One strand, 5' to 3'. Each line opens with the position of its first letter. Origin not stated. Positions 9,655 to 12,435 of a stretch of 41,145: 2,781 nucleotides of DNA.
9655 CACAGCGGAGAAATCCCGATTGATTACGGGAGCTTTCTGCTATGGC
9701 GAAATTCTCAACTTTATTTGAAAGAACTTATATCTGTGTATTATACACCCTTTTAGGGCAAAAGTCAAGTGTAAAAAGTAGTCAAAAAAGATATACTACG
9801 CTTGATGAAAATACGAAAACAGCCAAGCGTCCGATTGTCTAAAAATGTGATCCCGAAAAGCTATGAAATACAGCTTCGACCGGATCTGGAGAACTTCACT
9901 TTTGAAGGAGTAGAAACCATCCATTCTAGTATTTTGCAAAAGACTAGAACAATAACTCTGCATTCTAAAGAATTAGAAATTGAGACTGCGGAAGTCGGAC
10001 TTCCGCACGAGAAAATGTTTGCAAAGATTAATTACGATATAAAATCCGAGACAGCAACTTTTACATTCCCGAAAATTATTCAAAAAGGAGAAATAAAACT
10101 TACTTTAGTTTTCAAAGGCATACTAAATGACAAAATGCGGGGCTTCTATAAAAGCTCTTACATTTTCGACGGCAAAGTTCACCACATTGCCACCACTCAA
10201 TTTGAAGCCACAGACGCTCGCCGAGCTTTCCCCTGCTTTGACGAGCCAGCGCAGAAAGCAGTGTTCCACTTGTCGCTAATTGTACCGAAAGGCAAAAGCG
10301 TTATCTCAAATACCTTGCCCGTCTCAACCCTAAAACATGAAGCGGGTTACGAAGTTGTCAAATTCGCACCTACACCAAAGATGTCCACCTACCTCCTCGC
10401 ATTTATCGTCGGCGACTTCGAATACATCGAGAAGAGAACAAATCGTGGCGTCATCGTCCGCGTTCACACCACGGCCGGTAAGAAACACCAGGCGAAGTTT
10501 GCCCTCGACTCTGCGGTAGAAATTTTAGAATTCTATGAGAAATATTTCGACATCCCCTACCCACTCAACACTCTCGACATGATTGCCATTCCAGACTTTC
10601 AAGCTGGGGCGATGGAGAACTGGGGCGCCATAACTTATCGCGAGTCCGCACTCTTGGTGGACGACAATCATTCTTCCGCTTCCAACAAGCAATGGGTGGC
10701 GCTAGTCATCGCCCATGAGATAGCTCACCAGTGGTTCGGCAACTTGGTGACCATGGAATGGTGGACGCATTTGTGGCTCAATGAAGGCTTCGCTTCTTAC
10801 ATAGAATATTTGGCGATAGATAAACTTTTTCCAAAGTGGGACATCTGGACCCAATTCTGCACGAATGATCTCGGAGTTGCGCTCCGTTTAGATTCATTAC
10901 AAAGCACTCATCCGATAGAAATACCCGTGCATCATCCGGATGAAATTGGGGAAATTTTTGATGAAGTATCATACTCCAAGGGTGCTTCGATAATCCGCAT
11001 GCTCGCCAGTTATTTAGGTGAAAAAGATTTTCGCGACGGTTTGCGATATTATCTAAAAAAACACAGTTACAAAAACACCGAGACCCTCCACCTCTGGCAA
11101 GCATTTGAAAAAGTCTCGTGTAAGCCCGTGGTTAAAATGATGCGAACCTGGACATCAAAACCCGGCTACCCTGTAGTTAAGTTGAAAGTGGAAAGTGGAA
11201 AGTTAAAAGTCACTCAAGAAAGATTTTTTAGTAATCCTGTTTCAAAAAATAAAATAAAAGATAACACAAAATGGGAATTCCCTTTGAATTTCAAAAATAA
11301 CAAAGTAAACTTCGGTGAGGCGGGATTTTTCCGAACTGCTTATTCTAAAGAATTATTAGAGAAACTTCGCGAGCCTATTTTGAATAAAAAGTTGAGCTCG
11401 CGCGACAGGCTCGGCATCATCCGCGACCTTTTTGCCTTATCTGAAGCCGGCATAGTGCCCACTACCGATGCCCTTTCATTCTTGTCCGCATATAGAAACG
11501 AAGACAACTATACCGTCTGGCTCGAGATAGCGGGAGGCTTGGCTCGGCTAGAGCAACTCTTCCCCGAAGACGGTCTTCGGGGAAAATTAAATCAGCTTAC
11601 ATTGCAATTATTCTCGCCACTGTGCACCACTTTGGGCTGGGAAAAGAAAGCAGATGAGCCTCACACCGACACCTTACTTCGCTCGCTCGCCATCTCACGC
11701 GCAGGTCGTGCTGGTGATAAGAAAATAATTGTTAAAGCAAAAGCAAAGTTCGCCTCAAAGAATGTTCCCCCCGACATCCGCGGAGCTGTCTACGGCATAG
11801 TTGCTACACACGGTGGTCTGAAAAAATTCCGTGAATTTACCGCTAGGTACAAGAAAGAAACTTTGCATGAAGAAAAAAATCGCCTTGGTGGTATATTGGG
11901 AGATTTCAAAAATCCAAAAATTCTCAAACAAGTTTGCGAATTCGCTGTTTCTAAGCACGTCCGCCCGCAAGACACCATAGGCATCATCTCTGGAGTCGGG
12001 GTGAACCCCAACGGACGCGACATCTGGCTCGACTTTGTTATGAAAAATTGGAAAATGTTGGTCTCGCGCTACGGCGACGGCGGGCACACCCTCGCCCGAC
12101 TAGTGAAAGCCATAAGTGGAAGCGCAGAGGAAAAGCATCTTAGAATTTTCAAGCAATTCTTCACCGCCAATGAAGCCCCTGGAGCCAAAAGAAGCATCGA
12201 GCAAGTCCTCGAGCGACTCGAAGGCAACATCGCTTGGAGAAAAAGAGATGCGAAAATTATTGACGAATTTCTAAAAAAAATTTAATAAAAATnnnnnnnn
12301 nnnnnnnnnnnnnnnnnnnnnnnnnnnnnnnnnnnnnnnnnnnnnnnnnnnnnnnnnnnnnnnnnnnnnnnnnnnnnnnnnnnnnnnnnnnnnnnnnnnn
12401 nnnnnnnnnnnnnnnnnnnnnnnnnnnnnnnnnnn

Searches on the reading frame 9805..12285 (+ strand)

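Call 105: search_protein_families(library=pfam, proteins=[window:9805-12285:+], max_evalue=0.001)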
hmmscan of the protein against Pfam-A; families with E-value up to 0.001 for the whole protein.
window:9805-12285:+ (826 aa): 3 families
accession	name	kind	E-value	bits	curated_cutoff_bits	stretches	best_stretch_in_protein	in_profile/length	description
PF01433.26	Peptidase_M1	-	5.3e-88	294.7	27.7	1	232-449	1-218/218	Peptidase family M1 domain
PF11838.14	ERAP1_C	-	4.9e-78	263.2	38.2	1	500-806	3-317/318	ERAP1-like C-terminal domain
PF17900.6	Peptidase_M1_N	-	1.5e-49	169.1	25.8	1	17-197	2-186/186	Peptidase M1 N-terminal domain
